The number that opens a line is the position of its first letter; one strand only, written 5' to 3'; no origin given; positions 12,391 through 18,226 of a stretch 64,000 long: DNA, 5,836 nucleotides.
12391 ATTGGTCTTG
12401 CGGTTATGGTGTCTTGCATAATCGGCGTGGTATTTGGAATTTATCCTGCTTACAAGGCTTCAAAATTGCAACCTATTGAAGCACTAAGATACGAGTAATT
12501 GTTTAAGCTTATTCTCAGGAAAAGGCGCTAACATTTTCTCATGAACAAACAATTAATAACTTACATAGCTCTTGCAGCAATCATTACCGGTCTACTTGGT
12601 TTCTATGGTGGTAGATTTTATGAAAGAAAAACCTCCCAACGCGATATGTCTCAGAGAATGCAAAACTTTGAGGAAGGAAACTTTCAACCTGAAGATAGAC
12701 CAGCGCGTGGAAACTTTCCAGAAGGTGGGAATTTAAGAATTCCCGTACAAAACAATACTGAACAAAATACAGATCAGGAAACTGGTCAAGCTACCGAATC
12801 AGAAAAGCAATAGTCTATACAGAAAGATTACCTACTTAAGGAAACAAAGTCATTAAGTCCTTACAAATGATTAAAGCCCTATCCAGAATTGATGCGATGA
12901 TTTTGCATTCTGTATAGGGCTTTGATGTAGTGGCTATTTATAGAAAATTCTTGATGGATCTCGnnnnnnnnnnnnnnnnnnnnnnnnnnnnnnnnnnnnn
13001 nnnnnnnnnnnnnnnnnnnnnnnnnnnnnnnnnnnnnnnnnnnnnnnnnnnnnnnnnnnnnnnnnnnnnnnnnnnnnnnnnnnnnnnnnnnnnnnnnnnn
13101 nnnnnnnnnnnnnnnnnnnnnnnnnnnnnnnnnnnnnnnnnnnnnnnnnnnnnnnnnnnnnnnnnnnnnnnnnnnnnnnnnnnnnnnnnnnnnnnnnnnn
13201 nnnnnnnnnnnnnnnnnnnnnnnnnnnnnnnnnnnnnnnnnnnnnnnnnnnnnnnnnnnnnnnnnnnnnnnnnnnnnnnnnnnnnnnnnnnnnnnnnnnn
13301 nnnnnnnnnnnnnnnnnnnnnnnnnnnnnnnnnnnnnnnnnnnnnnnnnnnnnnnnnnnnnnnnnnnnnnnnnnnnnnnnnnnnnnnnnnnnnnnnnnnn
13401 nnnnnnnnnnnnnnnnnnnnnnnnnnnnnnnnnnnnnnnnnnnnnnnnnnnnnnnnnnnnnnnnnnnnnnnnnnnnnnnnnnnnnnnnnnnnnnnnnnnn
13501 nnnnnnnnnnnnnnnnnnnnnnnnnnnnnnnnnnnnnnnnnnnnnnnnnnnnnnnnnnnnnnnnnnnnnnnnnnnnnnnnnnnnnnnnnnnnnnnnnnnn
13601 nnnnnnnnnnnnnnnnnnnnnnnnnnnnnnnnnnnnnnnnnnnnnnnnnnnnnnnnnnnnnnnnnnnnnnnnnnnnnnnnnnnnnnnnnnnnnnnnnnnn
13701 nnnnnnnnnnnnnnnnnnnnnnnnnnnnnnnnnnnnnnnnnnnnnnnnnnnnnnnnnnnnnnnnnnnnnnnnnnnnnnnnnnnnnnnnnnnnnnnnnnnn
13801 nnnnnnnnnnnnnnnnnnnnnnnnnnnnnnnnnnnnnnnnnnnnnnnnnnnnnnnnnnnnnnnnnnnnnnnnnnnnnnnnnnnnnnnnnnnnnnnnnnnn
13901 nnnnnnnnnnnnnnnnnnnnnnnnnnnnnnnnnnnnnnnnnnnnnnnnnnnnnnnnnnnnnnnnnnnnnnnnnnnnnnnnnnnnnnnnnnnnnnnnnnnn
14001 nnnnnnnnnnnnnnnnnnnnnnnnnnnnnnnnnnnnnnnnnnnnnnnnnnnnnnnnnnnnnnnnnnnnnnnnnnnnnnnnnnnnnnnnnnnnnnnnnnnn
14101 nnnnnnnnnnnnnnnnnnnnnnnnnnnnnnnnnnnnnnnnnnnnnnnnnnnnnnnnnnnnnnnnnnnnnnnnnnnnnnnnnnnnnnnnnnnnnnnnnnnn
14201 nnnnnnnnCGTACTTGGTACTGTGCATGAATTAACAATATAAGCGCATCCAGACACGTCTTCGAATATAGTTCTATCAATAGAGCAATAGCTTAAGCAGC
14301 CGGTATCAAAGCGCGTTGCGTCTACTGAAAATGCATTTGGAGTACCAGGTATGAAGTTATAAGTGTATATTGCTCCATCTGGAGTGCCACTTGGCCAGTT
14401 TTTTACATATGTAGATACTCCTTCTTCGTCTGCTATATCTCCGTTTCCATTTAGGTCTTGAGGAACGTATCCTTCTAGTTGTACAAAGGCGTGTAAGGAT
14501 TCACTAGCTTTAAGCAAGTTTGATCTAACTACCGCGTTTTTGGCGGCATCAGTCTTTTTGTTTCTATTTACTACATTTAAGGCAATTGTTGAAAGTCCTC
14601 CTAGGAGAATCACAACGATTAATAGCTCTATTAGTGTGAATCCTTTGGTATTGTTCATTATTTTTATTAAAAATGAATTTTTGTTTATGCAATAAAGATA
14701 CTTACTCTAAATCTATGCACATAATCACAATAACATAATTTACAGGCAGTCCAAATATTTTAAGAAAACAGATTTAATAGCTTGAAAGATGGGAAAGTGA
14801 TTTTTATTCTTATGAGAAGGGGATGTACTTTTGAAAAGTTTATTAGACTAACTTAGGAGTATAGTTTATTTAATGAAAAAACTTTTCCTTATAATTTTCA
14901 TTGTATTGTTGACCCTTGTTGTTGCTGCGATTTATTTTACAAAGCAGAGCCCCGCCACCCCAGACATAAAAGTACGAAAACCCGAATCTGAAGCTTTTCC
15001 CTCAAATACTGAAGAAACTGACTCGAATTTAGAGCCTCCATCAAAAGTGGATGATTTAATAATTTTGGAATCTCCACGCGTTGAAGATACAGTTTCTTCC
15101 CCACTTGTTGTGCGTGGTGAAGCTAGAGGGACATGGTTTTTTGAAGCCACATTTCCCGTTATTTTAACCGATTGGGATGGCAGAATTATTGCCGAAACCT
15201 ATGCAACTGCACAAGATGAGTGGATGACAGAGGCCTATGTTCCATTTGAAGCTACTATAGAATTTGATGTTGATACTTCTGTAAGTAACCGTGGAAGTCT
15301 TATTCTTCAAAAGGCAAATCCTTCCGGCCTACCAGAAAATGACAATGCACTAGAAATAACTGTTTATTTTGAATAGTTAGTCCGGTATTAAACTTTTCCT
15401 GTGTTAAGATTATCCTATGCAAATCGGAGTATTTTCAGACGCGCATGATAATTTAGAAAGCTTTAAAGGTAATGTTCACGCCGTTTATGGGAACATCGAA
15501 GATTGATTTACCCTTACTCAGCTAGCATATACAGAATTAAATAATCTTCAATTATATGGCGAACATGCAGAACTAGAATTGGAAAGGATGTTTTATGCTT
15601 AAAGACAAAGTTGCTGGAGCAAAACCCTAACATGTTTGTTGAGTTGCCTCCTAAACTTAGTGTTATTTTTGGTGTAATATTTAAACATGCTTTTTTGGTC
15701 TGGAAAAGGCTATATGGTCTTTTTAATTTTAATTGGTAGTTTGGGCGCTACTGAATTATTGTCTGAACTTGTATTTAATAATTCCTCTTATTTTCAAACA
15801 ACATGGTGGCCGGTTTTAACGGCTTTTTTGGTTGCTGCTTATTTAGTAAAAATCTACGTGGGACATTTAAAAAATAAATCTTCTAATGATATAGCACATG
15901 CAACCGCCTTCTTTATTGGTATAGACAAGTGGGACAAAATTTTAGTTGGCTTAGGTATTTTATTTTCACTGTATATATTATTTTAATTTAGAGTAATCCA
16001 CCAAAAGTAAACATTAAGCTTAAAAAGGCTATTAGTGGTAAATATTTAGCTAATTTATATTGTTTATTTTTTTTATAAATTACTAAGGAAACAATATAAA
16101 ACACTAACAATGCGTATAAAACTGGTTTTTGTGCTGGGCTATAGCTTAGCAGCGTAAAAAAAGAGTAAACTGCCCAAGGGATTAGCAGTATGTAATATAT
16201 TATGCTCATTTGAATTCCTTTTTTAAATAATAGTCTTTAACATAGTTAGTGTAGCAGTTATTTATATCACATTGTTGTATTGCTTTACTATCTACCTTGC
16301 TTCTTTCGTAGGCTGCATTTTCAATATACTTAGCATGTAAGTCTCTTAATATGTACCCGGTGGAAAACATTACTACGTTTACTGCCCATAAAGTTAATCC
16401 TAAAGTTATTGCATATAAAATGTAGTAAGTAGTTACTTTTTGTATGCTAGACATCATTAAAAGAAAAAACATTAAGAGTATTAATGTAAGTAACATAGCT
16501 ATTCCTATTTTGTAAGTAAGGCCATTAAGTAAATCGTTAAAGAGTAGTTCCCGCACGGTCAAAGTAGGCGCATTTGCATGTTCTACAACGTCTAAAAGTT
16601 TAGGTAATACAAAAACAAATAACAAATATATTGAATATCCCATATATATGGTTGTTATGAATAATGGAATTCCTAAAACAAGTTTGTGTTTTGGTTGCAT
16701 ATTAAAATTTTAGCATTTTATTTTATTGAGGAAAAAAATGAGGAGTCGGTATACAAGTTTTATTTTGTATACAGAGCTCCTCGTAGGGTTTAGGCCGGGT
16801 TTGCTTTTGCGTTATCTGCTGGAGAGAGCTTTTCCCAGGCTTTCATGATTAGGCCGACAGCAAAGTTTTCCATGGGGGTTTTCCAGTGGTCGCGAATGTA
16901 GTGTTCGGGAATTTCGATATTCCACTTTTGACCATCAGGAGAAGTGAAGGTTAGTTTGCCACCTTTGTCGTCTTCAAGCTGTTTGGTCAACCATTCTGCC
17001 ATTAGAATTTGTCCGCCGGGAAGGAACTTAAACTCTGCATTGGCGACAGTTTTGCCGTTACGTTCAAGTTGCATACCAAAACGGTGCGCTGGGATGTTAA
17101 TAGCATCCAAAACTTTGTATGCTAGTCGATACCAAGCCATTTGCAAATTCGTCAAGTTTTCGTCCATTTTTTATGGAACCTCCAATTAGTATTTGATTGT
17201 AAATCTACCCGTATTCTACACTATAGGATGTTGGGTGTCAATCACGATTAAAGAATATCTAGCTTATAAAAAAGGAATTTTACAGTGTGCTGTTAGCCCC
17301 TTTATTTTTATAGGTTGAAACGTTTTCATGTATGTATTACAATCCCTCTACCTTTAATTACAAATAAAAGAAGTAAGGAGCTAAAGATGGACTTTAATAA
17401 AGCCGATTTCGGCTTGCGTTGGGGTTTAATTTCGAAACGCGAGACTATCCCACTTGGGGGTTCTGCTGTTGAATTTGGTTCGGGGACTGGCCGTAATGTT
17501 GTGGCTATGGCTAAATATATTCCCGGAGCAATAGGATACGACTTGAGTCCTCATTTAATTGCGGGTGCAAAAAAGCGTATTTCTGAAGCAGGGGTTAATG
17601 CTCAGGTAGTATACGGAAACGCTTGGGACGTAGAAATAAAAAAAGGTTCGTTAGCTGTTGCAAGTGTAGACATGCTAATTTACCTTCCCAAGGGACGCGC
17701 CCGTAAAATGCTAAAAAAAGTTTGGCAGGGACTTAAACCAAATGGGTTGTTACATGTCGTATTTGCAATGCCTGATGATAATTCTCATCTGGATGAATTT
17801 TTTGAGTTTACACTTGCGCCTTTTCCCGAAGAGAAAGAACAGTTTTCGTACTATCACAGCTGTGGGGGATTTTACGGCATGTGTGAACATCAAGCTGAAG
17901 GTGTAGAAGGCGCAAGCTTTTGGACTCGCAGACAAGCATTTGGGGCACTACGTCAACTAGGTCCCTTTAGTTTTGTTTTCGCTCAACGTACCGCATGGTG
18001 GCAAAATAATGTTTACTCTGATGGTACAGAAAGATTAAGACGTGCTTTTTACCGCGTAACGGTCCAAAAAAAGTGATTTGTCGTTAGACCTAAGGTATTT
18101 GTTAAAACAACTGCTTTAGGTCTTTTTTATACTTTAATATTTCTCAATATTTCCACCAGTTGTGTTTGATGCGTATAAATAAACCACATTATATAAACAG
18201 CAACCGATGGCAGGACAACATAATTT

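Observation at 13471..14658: Type IV pilin-like protein with an expanding Cys-rich 84-bp tandem repeat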

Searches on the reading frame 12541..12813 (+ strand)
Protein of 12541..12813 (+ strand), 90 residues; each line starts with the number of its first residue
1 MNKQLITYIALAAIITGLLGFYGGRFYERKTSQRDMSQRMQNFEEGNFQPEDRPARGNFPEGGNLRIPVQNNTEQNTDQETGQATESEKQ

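Call 16: search_protein_families(library=pfam, proteins=[window:12541-12813:+], max_evalue=0.01)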
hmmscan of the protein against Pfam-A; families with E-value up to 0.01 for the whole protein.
window:12541-12813:+ (90 aa): 0 families

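Call 21: find_encoding_contigs(protein=window:12541-12813:+, flank=10000, max_places=10)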
Protein window:12541-12813:+ (90 aa): 2 contigs read that carry it; 2 places shown.
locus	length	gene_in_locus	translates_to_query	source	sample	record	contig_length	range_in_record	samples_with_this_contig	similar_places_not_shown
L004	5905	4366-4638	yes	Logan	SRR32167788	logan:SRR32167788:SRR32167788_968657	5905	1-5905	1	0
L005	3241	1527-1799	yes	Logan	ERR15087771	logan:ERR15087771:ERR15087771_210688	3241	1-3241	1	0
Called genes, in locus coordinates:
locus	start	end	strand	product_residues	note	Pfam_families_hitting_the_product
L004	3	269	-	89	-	?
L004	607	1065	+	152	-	-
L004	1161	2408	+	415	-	PF25917:BSH_RND (faint), PF25919:BSH_CusB (weak), PF25990:Beta-barrel_YknX (weak), PF25975:CzcB_C (weak), PF25989:YknX_C (weak)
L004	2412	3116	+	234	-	PF02463:SMC_N (faint), PF00005:ABC_tran, PF13304:AAA_21 (faint)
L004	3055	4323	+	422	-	PF12704:MacB_PCD, PF02687:FtsX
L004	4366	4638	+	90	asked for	-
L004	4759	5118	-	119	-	-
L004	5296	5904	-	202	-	?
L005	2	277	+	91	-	?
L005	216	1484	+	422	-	PF12704:MacB_PCD, PF02687:FtsX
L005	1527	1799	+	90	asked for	-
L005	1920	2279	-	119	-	-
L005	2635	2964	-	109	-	-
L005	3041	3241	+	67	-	?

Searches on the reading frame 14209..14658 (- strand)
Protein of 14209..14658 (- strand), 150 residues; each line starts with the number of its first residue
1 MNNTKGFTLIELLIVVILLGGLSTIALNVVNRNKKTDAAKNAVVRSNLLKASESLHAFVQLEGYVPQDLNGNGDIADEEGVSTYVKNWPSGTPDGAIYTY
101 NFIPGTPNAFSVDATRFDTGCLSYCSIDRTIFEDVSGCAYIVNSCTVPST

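Call 30: find_homologous_proteins(query=window:14209-14658:-, max_evalue=0.001)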
Query seq(150 aa) (150 aa): 2 proteins with E <= 0.001 among 456 candidates.
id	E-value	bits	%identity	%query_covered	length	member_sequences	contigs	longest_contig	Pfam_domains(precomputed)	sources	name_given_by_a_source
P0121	3.8e-11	61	43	60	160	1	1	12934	PF07963.18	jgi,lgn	jgi:prepilin-type N-terminal cleavage/methylation domain-containing protein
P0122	6.8e-4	38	37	78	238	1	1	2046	PF07963.18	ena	-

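Call 73: search_solved_structures(query=A4, max_evalue=1, show_alignments=1)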
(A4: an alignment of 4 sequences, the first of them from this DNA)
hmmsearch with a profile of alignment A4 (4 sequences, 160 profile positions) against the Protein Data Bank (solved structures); distinct sequences matched with E-value up to 1: 24.
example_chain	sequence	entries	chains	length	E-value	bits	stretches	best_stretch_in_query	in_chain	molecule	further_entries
9egp_A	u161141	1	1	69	9.3e-14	54.7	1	11-77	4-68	Geopilin domain 1 protein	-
7tgg_A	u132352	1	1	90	2.2e-12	50.2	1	10-77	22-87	Geopilin domain 1 protein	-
2m7g_A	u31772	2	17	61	5.3e-09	39.2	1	18-77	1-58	Geopilin domain 1 protein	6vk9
2hi2_A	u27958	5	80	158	3.5e-07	33.3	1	18-96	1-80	Fimbrial protein | PilA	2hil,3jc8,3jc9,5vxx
8p3b_A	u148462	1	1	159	4.6e-07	32.9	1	18-96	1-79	Fimbrial protein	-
5kua_A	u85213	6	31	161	6.2e-07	32.5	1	18-88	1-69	pilin | Neisseria meningitidis PilE variant SB-GATDH | Neisseria meningitidis PilE, SB-DATDH variant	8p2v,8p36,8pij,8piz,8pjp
1ay2_A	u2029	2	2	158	1.2e-06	31.5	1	18-84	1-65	TYPE 4 PILIN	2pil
8tj2_C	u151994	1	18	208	1.8e-06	31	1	18-75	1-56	Type IV major pilin protein PilA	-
9laa_A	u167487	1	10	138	5.7e-06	29.4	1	12-40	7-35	Type IV pilin protein PilA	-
5wda_A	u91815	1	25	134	3e-05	27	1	18-82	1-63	General secretion pathway protein G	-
8pfb_G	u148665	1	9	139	4.2e-05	26.5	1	18-73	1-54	Type IV pilin PilE1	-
6xxe_A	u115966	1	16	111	7.3e-05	25.8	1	18-106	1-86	Uncharacterized protein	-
8tob_GA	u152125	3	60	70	8.6e-05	25.5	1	19-78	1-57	Fimbrial protein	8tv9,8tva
3sok_A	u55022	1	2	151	9e-05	25.5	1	18-53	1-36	Fimbrial protein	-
8qqj_J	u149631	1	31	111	9.2e-05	25.4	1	18-106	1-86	Type IV narrow pilus major component PilA5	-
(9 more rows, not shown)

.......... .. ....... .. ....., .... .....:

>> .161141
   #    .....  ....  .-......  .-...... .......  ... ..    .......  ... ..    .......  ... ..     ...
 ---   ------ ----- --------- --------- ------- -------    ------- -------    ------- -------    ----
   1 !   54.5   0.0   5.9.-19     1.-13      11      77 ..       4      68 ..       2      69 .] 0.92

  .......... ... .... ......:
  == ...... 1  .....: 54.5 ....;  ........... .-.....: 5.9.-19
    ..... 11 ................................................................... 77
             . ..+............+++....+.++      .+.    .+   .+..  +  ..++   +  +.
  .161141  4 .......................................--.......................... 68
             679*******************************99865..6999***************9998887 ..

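Call 83: find_encoding_contigs(protein=P0121, flank=10000, max_places=4)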
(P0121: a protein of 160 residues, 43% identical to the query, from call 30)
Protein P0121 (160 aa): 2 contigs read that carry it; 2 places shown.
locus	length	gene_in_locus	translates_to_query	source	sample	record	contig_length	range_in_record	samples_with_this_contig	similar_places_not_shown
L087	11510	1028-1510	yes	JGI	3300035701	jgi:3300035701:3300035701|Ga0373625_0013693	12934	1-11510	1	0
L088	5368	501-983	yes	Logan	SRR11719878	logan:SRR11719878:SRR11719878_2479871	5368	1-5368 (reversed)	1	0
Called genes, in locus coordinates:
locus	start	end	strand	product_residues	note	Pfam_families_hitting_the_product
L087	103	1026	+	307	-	-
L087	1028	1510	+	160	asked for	PF07963:N_methyl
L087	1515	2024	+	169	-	PF07963:N_methyl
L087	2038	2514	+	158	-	PF08334:T2SSG (weak)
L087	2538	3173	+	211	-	-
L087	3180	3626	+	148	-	-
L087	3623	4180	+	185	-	-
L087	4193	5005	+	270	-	-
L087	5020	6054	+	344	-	PF11104:PilM_2, PF06723:MreB_Mbl (faint), PF14450:FtsA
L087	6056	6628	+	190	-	PF05137:PilN (faint)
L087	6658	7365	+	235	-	PF04350:PilO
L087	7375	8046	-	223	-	PF01746:tRNA_m1G_MT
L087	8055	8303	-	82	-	PF13083:KH_KhpA-B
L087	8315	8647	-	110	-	PF00886:Ribosomal_S16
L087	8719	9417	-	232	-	PF22935:RM44_endonuclase (weak), PF14622:Ribonucleas_3_3, PF00636:Ribonuclease_3, PF00035:dsrm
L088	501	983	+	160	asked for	PF07963:N_methyl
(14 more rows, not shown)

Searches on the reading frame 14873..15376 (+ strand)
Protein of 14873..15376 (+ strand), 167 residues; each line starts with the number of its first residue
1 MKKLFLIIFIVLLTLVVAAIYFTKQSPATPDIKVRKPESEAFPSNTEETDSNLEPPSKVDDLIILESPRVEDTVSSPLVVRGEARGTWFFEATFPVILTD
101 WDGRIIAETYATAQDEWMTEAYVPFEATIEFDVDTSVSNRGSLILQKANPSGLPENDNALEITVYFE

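Call 16: search_protein_families(library=pfam, proteins=[window:14873-15376:+], max_evalue=0.01)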
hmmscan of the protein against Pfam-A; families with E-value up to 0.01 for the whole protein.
window:14873-15376:+ (167 aa): 1 family
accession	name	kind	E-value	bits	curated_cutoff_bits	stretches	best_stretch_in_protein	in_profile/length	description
PF10648.15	Gmad2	-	2.8e-14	53.6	25.7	1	64-143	3-75/86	Immunoglobulin-like domain of bacterial spore germination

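Call 19: find_encoding_contigs(protein=window:14873-15376:+, flank=10000, max_places=10)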
Protein window:14873-15376:+ (167 aa): 1 contig read that carries it; 1 place shown.
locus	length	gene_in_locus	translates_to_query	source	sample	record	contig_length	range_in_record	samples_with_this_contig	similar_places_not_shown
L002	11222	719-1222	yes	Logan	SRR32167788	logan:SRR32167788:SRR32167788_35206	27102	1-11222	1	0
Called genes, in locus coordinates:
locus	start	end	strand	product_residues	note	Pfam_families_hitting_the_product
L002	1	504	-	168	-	?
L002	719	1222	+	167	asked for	PF10648:Gmad2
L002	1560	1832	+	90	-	-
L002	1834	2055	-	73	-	-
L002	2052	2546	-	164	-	-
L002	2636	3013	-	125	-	-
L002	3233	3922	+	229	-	PF13489:Methyltransf_23 (faint), PF08241:Methyltransf_11, PF08242:Methyltransf_12 (weak), PF13649:Methyltransf_25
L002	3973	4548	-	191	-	PF04307:YdjM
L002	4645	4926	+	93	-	-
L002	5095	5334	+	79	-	-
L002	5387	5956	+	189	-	-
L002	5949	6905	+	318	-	PF17125:Methyltr_RsmF_N, PF01189:Methyltr_RsmB-F, PF13847:Methyltransf_31 (weak)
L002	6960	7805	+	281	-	-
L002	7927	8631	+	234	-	-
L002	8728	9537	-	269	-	PF00303:Thymidylat_synt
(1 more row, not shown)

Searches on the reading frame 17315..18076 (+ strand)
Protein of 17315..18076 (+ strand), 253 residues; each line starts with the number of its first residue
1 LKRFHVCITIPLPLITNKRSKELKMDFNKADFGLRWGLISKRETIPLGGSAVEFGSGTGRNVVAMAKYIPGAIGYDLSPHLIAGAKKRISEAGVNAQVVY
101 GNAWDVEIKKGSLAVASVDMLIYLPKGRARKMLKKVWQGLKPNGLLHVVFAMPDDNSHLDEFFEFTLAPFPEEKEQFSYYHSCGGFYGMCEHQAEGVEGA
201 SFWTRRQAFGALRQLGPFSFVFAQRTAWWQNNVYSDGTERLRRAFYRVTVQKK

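Call 16: search_protein_families(library=pfam, proteins=[window:17315-18076:+], max_evalue=0.01)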
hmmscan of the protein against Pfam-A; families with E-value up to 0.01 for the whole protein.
window:17315-18076:+ (253 aa): 6 families
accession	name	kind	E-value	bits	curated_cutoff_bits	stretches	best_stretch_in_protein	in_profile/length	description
PF13649.12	Methyltransf_25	-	1.5e-12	48.4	27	1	52-144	2-97/97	Methyltransferase domain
PF08241.18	Methyltransf_11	-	9.8e-08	33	21.2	1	53-146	2-93/95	Methyltransferase domain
PF08242.18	Methyltransf_12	-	1.6e-06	29.2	30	1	52-146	1-98/98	Methyltransferase domain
PF13489.12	Methyltransf_23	-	3.6e-05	24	27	1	45-178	20-143/164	Methyltransferase domain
PF13847.12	Methyltransf_31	-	0.00018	21.6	27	1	51-148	7-109/145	Methyltransferase domain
PF01209.24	Ubie_methyltran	-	0.0044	16.8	20.1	1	48-150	48-153/233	ubiE/COQ5 methyltransferase family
